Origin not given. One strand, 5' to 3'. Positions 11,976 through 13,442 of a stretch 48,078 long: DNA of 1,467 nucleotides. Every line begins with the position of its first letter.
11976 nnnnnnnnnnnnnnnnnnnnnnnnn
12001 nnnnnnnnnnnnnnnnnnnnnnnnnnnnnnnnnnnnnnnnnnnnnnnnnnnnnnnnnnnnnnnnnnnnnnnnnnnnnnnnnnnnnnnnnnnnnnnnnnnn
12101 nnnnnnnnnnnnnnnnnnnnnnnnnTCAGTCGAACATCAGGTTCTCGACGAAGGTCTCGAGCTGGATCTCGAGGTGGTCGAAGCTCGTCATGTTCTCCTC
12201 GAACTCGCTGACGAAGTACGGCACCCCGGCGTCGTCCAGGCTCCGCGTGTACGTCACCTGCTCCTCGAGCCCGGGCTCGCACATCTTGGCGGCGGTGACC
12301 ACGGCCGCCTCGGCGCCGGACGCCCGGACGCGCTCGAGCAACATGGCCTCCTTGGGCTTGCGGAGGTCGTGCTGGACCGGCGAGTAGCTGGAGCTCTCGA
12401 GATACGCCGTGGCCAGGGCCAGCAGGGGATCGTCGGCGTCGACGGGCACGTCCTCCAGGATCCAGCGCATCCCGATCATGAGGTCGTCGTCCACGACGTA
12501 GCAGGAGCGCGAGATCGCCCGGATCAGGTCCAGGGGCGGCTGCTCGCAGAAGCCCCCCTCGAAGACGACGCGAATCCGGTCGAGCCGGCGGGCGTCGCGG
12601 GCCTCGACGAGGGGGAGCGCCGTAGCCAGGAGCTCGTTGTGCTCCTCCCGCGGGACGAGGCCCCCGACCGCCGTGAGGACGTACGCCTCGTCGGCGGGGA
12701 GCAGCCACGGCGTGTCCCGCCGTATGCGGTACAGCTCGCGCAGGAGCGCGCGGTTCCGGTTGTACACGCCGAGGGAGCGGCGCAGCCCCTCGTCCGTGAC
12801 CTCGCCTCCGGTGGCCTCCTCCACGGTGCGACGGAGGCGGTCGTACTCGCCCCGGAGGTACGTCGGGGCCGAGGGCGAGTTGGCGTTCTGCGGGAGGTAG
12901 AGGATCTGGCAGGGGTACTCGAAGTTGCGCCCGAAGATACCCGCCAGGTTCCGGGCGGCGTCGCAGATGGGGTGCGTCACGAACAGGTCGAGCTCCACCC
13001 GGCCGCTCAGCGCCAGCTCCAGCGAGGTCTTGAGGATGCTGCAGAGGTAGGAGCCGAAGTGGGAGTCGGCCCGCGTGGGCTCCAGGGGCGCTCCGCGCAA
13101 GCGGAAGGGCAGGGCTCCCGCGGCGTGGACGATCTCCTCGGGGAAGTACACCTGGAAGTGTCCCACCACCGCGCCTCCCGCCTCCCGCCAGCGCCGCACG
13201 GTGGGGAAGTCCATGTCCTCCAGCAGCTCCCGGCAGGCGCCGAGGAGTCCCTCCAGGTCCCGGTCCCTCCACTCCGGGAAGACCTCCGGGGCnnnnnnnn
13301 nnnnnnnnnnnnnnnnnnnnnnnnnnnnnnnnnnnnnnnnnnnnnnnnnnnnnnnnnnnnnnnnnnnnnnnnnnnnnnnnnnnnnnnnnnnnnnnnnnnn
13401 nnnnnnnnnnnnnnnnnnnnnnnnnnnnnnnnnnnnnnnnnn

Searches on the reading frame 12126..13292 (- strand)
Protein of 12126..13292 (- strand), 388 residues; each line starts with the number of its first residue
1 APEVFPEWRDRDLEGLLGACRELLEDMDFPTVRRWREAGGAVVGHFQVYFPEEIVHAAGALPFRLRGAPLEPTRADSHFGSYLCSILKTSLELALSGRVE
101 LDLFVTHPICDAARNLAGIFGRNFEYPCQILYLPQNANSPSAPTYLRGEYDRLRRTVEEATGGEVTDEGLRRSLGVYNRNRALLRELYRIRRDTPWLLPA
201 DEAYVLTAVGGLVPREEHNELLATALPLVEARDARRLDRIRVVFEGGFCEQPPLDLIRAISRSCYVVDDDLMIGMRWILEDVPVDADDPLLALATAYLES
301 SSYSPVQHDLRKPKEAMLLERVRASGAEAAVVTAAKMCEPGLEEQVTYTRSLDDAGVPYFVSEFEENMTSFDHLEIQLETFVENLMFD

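Call 31: search_protein_families(library=ncbifam, proteins=[window:12126-13292:-], max_evalue=0.00001)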
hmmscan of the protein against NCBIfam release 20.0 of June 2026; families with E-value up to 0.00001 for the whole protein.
window:12126-13292:- (388 aa): 4 families
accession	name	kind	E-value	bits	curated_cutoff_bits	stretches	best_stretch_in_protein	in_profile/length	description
TIGR02263.1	benz_CoA_red_C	equivalog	9.9e-77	258.4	421.15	1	17-383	5-378/380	benzoyl-CoA reductase subunit C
NF052456.1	HyiscapDhHadC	equivalog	4.8e-39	134.3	700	1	32-384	19-371/372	(R)-2-hydroxyisocaproyl-CoA dehydratase subunit beta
NF040772.1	double_cubane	equivalog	7.6e-30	104.2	350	1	32-385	12-372/372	double-cubane-cluster-containing anaerobic reductase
TIGR03190.1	benz_CoA_bzdN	equivalog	1.3e-24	86.7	453.8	1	32-385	18-371/377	benzoyl-CoA reductase, bzd-type, subunit N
